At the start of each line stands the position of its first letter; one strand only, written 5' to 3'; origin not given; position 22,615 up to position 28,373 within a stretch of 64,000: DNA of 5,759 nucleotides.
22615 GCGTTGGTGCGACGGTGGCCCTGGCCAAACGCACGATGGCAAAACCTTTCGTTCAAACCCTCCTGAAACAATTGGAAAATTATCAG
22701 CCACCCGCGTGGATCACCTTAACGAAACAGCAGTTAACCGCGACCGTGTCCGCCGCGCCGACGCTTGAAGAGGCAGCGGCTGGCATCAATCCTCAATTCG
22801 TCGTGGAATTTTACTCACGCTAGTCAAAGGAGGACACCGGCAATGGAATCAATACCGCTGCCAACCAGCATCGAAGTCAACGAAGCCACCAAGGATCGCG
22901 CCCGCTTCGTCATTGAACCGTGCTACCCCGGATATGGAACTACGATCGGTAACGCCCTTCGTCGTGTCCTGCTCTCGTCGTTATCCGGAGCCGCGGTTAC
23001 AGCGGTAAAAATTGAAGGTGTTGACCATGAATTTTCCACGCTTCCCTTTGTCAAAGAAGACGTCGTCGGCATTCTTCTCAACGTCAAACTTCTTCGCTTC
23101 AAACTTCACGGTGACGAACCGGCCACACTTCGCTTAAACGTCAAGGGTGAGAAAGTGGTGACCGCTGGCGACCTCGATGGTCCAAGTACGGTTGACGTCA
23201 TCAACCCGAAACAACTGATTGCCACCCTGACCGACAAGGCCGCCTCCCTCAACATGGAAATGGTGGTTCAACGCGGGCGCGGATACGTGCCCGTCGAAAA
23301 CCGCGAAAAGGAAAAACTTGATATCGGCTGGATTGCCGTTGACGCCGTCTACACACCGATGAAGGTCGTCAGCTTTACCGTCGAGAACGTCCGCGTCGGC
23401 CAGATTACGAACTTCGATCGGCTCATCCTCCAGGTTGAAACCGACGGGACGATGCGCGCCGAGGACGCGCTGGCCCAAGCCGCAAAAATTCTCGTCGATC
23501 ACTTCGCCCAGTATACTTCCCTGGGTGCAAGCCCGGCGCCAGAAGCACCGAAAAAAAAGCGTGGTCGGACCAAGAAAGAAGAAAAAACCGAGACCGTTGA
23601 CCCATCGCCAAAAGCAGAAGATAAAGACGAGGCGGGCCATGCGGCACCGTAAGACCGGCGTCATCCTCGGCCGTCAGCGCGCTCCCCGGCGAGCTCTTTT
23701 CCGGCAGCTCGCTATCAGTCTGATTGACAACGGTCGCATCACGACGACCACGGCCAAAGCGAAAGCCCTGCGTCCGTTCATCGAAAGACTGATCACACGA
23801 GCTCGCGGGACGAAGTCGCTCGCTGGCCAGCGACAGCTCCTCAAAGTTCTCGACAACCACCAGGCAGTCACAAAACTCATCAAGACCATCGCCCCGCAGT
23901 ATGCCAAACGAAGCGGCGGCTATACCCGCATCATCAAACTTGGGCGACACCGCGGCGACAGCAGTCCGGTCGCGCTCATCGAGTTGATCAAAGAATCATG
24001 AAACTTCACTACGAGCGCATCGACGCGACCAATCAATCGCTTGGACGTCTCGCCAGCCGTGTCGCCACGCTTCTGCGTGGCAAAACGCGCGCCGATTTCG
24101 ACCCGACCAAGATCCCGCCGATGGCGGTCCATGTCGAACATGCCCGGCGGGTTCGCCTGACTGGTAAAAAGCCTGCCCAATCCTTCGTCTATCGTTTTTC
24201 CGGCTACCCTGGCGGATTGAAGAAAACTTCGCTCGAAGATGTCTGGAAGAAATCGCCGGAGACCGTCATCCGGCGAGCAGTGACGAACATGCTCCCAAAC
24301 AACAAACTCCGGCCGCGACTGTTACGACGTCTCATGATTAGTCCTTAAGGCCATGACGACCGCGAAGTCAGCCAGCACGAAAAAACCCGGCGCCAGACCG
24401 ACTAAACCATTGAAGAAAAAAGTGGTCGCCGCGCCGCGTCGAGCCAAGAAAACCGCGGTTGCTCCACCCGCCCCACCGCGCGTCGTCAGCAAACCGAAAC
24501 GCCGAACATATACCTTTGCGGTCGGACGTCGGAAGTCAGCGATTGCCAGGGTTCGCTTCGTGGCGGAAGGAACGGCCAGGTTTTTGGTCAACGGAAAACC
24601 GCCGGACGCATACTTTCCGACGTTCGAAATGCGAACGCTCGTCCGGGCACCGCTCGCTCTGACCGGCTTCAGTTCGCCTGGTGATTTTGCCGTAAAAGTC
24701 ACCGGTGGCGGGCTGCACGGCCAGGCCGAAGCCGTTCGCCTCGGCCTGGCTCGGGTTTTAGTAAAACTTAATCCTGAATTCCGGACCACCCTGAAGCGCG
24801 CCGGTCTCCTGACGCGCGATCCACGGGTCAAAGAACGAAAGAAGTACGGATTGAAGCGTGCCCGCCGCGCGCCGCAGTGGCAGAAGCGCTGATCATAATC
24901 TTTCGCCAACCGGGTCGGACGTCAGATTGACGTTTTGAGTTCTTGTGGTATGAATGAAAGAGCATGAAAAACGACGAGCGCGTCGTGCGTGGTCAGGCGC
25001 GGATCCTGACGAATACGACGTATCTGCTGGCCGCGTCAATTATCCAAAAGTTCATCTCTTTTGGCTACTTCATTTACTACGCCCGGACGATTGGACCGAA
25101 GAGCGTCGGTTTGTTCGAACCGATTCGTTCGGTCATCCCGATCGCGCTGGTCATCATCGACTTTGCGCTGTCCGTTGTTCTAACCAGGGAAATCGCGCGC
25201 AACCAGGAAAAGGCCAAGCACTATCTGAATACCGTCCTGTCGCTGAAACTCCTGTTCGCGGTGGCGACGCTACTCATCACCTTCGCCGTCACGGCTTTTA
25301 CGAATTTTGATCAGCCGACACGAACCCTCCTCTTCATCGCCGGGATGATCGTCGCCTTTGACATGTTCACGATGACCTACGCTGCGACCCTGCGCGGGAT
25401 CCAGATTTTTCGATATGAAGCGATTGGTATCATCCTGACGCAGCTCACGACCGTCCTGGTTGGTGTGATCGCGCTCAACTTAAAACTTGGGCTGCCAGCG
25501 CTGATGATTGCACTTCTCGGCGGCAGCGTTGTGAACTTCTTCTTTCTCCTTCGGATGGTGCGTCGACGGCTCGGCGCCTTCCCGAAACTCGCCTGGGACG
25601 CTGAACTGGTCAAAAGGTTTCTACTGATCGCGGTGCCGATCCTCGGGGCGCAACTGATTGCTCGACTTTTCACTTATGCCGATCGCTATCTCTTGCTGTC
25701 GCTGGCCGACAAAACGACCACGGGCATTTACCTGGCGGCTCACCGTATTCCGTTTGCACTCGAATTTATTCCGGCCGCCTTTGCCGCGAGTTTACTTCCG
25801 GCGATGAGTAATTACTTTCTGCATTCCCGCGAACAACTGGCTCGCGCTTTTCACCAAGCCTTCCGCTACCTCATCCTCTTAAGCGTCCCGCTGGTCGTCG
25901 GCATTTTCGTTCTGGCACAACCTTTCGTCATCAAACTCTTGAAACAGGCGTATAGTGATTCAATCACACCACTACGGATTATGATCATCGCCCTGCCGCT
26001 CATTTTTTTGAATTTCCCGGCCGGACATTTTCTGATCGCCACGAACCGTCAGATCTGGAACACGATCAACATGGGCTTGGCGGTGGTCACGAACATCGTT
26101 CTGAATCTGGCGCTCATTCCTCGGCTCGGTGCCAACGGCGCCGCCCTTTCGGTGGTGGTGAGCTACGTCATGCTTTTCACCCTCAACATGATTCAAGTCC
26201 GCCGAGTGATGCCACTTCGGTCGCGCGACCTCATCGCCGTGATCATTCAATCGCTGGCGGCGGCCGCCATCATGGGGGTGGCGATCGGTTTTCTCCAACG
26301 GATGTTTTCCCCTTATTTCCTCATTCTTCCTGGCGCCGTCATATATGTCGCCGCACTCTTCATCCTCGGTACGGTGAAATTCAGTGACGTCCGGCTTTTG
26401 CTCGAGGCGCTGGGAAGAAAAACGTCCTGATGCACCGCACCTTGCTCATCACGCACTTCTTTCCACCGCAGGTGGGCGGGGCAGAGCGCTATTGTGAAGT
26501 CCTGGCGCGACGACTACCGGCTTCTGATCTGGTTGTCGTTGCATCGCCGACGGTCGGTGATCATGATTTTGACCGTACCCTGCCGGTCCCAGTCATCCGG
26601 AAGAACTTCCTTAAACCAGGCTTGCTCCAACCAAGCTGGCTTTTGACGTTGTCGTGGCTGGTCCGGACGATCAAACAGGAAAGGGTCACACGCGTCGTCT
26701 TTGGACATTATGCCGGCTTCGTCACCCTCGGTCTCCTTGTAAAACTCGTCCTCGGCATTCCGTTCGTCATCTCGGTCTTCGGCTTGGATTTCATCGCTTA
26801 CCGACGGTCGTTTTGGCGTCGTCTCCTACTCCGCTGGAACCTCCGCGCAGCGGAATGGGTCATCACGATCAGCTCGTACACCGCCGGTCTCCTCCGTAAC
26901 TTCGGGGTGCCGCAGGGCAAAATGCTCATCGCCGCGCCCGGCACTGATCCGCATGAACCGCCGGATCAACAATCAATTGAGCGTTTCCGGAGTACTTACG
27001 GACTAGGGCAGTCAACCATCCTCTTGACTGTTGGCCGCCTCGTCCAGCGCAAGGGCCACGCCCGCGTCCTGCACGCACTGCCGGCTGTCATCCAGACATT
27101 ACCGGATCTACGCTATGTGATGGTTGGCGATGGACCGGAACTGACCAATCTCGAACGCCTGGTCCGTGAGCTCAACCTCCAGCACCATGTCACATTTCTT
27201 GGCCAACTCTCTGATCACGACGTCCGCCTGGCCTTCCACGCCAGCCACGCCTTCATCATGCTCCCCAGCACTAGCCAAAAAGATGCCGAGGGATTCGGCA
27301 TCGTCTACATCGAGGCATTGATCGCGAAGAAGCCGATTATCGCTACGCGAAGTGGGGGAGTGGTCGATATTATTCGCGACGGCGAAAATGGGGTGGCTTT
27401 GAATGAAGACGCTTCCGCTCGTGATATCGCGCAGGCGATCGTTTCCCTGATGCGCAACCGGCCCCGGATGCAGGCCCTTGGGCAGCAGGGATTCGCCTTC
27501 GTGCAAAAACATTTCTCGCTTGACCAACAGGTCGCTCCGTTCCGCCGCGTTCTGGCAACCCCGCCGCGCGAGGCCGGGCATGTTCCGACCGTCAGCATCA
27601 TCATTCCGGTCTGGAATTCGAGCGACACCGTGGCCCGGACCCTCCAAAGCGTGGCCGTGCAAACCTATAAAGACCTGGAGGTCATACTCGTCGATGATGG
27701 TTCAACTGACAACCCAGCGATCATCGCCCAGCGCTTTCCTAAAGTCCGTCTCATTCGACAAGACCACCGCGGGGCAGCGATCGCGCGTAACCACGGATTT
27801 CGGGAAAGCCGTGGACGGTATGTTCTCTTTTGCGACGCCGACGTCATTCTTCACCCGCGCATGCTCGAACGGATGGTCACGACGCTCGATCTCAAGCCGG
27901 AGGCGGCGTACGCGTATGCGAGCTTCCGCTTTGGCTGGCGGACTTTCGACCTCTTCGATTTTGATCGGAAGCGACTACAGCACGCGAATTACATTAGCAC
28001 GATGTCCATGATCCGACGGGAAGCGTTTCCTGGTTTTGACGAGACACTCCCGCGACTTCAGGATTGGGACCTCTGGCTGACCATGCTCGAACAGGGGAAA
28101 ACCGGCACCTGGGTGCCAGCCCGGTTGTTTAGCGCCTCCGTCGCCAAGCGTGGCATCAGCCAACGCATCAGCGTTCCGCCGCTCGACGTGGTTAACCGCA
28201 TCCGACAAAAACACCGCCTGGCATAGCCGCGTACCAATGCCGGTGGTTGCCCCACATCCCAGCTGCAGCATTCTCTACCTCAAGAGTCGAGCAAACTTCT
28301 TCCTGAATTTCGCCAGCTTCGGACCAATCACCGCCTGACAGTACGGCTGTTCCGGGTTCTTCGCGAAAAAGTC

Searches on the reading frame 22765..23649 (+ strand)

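Call 47: search_protein_families(library=pfam, proteins=[window:22765-23649:+], max_evalue=0.00001)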
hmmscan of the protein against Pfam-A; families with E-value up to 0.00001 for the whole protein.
window:22765-23649:+ (295 aa): 2 families
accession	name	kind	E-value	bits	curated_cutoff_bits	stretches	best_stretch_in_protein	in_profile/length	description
PF01000.31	RNA_pol_A_bac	-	1.1e-33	116.4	33.9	1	81-197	1-119/119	RNA polymerase Rpb3/RpoA insert domain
PF01193.29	RNA_pol_L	-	3.8e-23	81.5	24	1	51-247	1-74/74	RNA polymerase Rpb3/Rpb11 dimerisation domain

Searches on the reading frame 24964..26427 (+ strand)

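Call 48: search_protein_families(library=pfam, proteins=[window:24964-26427:+], max_evalue=0.00001)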
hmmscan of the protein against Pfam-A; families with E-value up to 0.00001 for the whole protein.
window:24964-26427:+ (488 aa): 3 families
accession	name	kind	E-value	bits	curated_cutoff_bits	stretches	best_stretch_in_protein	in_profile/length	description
PF01943.22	Polysacc_synt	-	8.9e-30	104.5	28.2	1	15-284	2-273/274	Polysaccharide biosynthesis protein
PF13440.11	Polysacc_synt_3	-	2.3e-14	53.8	23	1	40-334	3-292/293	Polysaccharide biosynthesis protein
PF03023.19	MurJ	-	2.8e-10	39.8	27.4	1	90-453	58-441/451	Lipid II flippase MurJ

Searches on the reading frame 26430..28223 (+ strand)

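Call 48: search_protein_families(library=pfam, proteins=[window:26430-28223:+], max_evalue=0.00001)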
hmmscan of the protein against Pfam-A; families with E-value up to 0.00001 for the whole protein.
window:26430-28223:+ (598 aa): 8 families
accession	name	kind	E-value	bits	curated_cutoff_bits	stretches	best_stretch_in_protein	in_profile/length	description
PF00534.26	Glycos_transf_1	-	3.5e-37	128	26.4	1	193-354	13-169/172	Glycosyl transferases group 1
PF00535.33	Glycos_transf_2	-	9.7e-34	117.2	23.3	1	389-508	1-125/168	Glycosyl transferase family 2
PF13692.12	Glyco_trans_1_4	-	2.5e-29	102.8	27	1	197-343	3-142/142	Glycosyl transferases group 1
PF13439.12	Glyco_transf_4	-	1.9e-17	64.3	28.5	1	15-174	1-168/170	Glycosyltransferase Family 4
PF13641.12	Glyco_tranf_2_3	-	5.5e-14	53.2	27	1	386-490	1-114/230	Glycosyltransferase like family 2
PF13579.12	Glyco_trans_4_4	-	1.1e-13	52.2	29.7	1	16-169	1-156/158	Glycosyl transferase 4-like domain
PF10111.15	Glyco_tranf_2_2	-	5.7e-12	46.1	27.3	1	389-530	1-148/276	Glycosyltransferase like family 2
PF20706.3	GT4-conflict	-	3.4e-06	26.7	26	1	162-348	171-362/385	Family 4 Glycosyltransferase in conflict systems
